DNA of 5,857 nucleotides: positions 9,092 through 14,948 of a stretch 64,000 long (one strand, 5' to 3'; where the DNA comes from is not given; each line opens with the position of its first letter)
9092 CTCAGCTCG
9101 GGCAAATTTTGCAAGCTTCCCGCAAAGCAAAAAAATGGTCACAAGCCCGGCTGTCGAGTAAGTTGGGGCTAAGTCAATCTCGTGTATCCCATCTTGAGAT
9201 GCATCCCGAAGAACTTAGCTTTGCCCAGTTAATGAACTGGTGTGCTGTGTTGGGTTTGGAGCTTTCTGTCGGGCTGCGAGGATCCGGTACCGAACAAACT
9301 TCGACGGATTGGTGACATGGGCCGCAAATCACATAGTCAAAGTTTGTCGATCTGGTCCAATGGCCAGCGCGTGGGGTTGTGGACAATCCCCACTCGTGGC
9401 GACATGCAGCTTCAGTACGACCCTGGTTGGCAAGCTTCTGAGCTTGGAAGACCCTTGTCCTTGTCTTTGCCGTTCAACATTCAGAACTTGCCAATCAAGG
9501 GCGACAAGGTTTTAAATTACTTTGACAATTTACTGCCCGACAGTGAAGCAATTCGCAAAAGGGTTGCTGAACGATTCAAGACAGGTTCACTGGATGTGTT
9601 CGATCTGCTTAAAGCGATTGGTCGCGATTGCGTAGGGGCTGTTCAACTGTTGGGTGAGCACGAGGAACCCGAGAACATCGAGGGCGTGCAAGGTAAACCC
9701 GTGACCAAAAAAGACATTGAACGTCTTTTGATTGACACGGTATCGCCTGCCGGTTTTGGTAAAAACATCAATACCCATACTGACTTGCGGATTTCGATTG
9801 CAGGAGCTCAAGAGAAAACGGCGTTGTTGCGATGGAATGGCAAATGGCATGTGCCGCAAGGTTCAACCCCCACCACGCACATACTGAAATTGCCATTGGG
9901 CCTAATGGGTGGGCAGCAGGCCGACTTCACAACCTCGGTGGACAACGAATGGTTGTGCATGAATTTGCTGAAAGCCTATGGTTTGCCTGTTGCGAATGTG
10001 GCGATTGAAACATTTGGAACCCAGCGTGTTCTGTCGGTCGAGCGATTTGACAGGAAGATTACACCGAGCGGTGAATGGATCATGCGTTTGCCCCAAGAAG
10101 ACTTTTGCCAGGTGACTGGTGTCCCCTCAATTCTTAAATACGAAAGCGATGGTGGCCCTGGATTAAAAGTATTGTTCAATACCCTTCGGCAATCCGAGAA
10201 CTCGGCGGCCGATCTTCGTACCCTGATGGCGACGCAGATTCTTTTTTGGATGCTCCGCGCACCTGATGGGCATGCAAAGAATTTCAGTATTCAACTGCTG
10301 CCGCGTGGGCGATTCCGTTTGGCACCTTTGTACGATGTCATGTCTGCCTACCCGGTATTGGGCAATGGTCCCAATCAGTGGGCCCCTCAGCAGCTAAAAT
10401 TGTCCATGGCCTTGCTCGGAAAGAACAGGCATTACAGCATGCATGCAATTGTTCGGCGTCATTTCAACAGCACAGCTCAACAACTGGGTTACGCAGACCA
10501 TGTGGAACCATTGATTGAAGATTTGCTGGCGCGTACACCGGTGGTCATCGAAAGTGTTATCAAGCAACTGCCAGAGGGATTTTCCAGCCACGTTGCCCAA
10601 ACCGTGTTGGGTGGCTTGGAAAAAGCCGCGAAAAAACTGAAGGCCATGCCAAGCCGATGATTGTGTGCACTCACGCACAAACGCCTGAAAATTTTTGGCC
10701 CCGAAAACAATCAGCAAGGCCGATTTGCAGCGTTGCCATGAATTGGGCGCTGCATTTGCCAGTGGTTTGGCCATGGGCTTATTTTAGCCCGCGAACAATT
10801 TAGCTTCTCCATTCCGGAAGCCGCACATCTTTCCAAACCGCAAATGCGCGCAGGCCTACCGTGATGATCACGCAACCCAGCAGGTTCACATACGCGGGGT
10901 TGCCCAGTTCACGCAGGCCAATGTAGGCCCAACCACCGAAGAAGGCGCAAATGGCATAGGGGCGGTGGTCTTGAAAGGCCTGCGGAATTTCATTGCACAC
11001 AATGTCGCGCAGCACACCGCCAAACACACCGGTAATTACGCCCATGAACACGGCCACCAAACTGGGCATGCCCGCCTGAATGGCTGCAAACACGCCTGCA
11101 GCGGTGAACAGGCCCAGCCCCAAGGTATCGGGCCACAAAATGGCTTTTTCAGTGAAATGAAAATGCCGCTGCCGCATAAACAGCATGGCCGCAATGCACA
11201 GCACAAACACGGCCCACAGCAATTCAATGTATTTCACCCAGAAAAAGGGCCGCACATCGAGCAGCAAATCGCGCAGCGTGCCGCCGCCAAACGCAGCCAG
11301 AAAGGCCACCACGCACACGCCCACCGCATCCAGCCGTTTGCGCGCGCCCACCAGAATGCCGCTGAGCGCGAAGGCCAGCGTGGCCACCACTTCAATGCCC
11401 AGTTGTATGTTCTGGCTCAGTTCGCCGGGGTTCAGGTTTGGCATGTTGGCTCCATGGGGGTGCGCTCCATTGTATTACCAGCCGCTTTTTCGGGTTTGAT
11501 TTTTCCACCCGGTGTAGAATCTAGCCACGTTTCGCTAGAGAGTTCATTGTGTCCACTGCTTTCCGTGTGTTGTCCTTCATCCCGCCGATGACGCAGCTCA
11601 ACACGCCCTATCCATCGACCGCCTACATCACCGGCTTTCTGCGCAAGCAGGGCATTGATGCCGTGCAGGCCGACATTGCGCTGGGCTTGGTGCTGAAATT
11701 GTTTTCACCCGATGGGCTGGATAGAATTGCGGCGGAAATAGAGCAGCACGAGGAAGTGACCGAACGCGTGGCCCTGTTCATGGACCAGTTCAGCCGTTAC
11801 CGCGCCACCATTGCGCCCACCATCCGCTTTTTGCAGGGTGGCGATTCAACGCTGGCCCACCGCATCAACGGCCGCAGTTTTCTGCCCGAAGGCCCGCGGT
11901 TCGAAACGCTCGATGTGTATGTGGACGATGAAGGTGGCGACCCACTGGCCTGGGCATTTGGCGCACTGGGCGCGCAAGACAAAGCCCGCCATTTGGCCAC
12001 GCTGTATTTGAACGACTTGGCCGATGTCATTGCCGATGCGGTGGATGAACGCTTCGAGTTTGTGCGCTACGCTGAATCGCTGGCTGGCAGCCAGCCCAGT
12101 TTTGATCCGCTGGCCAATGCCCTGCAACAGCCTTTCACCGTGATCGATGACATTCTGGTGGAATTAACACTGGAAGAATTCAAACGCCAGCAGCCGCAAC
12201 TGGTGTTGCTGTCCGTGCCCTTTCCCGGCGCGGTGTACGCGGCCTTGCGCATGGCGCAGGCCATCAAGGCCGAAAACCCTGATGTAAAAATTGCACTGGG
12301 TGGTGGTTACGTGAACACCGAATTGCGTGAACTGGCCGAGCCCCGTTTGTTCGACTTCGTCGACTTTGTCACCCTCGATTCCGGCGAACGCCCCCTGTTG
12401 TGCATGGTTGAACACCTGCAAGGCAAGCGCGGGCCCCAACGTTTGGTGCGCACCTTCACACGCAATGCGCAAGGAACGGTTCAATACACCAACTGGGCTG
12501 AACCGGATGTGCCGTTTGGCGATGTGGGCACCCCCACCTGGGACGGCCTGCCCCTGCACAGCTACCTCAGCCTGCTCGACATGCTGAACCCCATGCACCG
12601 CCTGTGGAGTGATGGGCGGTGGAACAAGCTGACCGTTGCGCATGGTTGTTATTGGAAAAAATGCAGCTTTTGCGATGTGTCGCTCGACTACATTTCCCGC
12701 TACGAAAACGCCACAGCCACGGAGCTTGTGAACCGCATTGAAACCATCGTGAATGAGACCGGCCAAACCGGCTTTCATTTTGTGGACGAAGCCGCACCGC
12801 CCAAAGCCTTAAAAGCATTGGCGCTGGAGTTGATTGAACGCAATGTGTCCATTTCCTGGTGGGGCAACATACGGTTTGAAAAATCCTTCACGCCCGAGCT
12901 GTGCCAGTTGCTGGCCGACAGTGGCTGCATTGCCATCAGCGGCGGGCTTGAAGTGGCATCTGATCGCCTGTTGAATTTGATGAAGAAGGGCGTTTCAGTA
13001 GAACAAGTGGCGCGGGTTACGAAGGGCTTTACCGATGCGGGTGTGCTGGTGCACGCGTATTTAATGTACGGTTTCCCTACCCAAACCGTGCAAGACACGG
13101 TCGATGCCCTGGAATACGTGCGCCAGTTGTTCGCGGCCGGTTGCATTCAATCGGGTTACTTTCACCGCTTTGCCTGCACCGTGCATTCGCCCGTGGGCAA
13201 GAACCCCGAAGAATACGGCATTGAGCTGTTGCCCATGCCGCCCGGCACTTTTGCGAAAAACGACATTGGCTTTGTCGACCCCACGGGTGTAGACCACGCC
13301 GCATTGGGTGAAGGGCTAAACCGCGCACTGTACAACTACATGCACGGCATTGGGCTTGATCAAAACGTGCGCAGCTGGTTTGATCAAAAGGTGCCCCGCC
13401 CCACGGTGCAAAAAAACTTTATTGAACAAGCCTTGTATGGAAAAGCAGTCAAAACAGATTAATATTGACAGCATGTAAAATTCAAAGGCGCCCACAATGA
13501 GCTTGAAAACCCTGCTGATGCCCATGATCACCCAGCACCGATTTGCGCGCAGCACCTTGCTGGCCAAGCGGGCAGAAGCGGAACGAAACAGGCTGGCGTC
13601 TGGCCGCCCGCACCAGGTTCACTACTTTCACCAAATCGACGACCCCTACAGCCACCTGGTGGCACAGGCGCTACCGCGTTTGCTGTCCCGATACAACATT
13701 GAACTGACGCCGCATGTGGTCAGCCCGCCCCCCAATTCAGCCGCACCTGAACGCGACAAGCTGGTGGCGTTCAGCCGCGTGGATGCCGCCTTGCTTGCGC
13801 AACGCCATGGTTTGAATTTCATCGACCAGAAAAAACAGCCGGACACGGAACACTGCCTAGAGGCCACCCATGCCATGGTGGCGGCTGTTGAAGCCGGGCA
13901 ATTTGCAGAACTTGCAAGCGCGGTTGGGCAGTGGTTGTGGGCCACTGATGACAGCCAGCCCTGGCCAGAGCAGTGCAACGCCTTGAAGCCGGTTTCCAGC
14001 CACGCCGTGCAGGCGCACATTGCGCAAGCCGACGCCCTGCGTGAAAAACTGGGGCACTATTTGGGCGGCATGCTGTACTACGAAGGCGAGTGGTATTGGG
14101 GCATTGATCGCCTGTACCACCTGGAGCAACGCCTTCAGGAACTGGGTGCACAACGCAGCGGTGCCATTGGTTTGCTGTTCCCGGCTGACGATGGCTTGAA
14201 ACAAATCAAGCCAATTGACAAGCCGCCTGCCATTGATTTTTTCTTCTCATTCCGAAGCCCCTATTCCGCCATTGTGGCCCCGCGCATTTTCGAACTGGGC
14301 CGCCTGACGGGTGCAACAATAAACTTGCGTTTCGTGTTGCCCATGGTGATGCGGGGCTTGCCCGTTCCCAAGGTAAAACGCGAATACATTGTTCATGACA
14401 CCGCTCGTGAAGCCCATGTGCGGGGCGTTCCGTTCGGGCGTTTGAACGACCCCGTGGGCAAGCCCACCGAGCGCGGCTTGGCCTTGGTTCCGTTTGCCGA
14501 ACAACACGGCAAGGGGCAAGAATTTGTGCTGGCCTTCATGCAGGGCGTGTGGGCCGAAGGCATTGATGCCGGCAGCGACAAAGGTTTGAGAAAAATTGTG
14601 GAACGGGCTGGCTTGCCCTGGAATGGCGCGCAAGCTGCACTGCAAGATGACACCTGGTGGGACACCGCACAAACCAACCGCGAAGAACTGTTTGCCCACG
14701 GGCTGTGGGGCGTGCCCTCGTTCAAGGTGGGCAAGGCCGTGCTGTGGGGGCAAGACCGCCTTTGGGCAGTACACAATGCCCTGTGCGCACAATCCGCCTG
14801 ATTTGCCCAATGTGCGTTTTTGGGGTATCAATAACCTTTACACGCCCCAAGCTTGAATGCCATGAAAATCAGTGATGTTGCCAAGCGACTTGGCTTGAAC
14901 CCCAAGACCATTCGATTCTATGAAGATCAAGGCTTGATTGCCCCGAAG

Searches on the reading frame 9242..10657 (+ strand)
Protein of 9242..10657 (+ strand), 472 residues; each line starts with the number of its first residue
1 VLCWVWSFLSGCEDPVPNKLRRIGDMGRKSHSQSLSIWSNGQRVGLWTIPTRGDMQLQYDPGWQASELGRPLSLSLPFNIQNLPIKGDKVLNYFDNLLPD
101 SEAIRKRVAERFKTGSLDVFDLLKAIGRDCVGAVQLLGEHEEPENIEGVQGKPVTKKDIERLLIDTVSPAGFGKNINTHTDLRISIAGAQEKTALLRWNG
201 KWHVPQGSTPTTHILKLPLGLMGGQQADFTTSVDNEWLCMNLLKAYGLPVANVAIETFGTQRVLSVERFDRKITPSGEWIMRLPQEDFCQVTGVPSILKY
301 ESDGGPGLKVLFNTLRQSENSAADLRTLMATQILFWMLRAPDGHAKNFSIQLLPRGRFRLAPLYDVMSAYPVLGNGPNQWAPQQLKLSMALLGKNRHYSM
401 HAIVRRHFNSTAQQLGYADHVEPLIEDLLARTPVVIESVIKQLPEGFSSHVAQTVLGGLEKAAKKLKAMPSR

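Call 56: search_protein_families(library=pfam, proteins=[window:9242-10657:+], max_evalue=0.001)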
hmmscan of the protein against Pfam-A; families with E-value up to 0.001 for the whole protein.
window:9242-10657:+ (472 aa): 2 families
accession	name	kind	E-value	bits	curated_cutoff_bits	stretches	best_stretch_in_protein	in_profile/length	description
PF07804.18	HipA_C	-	7.3e-50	170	30.5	1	184-432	1-209/213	HipA-like C-terminal domain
PF13657.11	Couple_hipA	-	2.5e-21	76.5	22.5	1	35-136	1-98/99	HipA N-terminal domain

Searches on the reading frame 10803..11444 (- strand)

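Call 56: search_protein_families(library=pfam, proteins=[window:10803-11444:-], max_evalue=0.001)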
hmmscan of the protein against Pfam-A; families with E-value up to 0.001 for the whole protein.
window:10803-11444:- (214 aa): 1 family
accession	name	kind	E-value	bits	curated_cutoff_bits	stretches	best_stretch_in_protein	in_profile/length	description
PF03458.18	Gly_transporter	-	3.9e-39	132.8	23.5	2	104-177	2-76/78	Glycine transporter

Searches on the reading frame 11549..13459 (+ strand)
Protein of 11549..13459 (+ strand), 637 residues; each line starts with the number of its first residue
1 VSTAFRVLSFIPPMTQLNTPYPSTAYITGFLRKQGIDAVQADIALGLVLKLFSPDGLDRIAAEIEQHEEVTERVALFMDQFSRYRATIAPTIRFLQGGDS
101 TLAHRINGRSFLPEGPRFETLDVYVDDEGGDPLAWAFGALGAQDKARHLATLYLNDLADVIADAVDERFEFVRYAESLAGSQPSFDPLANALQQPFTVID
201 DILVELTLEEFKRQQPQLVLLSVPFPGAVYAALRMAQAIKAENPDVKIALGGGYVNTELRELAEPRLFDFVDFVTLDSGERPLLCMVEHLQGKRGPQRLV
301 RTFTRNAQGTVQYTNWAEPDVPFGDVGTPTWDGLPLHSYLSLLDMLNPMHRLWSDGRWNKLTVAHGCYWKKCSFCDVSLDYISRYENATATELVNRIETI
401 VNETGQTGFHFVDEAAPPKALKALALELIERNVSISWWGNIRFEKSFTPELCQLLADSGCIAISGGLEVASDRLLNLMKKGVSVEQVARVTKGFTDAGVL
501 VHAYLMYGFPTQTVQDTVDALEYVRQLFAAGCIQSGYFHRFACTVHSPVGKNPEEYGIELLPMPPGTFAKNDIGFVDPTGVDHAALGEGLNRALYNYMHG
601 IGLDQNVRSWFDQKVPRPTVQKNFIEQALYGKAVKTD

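Call 56: search_protein_families(library=pfam, proteins=[window:11549-13459:+], max_evalue=0.001)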
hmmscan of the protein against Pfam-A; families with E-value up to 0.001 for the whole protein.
window:11549-13459:+ (637 aa): 2 families
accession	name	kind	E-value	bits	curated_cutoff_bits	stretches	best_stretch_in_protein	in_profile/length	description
PF04055.27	Radical_SAM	-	1e-13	52.3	29.5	1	363-523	3-165/166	Radical SAM superfamily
PF02310.24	B12-binding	-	6e-06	26.5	32.1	1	205-280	41-114/121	B12 binding domain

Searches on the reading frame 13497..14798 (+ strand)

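Call 5: search_protein_families(library=pfam, proteins=[window:13497-14798:+], max_evalue=0.01)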
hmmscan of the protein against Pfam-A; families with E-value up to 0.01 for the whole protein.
window:13497-14798:+ (434 aa): 1 family
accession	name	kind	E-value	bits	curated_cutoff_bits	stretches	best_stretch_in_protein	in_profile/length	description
PF01323.26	DSBA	-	4e-20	72.9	25.6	1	246-429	2-190/191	DSBA-like thioredoxin domain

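Call 6: search_protein_families(library=ncbifam, proteins=[window:13497-14798:+], max_evalue=0.1)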
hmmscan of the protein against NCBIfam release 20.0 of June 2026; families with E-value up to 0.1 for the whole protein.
window:13497-14798:+ (434 aa): 0 families
